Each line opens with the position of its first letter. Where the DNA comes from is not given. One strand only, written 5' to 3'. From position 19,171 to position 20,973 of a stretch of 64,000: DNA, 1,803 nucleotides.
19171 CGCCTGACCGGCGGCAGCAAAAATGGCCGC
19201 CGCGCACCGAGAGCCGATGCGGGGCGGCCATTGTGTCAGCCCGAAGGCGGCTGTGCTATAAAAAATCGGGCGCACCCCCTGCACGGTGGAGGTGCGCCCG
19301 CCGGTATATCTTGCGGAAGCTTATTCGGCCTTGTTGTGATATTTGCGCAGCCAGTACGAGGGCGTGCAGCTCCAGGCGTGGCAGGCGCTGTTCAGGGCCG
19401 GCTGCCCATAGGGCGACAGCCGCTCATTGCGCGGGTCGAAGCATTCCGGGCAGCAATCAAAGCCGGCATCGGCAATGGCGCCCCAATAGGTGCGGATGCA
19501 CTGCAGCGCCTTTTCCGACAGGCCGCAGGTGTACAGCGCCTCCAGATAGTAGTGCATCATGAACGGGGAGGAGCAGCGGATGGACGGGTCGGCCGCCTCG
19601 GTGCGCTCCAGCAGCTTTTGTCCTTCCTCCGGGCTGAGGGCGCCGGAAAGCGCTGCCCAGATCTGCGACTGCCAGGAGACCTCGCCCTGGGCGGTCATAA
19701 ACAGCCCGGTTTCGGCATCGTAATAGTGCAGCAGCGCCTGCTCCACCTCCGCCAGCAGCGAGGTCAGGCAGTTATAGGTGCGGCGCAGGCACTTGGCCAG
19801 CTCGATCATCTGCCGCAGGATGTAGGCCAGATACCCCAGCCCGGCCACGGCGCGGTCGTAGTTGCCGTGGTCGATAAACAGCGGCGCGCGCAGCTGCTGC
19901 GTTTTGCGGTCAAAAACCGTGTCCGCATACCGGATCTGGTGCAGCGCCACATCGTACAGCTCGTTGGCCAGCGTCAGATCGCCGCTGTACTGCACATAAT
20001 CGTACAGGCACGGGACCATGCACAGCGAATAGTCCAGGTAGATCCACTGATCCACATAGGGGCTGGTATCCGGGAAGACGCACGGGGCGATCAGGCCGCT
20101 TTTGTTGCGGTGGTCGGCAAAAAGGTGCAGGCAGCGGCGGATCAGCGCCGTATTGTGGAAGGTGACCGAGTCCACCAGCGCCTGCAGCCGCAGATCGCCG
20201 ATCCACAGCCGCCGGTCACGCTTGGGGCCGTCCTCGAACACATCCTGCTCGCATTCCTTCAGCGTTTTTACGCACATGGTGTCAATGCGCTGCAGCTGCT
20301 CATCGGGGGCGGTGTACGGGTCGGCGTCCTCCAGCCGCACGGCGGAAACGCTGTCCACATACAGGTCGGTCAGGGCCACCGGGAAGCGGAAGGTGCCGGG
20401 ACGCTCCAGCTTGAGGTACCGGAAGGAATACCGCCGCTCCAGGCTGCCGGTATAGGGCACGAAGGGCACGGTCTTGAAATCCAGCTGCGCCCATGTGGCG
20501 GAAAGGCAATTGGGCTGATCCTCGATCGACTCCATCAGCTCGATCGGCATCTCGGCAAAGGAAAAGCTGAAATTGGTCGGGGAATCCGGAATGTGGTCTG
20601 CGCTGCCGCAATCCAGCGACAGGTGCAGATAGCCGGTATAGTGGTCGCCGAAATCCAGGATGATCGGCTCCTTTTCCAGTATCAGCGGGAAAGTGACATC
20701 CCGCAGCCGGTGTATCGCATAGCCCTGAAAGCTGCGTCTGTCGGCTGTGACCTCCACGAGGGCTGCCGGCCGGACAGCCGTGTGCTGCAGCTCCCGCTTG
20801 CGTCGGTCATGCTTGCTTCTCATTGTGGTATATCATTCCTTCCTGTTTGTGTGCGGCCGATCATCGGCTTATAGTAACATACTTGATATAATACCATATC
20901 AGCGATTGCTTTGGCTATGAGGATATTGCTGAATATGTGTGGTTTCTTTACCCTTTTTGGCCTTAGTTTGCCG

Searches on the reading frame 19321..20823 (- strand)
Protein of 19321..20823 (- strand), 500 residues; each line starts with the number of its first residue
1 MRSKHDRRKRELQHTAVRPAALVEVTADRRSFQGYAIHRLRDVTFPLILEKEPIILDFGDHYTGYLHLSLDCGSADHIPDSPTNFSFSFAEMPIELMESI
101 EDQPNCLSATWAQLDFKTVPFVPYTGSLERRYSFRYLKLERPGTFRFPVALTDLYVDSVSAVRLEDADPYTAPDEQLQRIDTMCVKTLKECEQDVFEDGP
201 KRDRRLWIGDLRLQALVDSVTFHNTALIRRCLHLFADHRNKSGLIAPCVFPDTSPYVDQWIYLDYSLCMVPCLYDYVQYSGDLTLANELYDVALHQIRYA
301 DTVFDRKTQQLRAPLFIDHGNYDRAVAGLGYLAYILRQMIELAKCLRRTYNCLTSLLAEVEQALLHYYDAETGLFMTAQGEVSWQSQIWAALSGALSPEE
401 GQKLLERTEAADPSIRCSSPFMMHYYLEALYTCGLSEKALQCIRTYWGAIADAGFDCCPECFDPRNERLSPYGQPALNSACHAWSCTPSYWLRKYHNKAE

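Call 5: search_protein_families(library=pfam, proteins=[window:19321-20823:-], max_evalue=0.01)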
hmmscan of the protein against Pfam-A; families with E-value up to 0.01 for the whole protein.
window:19321-20823:- (500 aa): 2 families
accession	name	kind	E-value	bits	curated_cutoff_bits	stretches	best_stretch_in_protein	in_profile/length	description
PF21104.3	Glyco_hydro_78_N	-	1.7e-24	86.4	27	1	19-156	1-140/142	Glycosyl hydrolase family 78 alpha-rhamnosidase N-terminal domain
PF17389.8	Bac_rhamnosid6H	-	4.8e-16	59.4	24.5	1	174-494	10-337/339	Bacterial alpha-L-rhamnosidase 6 hairpin glycosidase domain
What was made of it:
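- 19321..20823 (-): Divergent upstream neighbour: short GH78-like six-hairpin glycosidase, 500 aa. Call 5.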
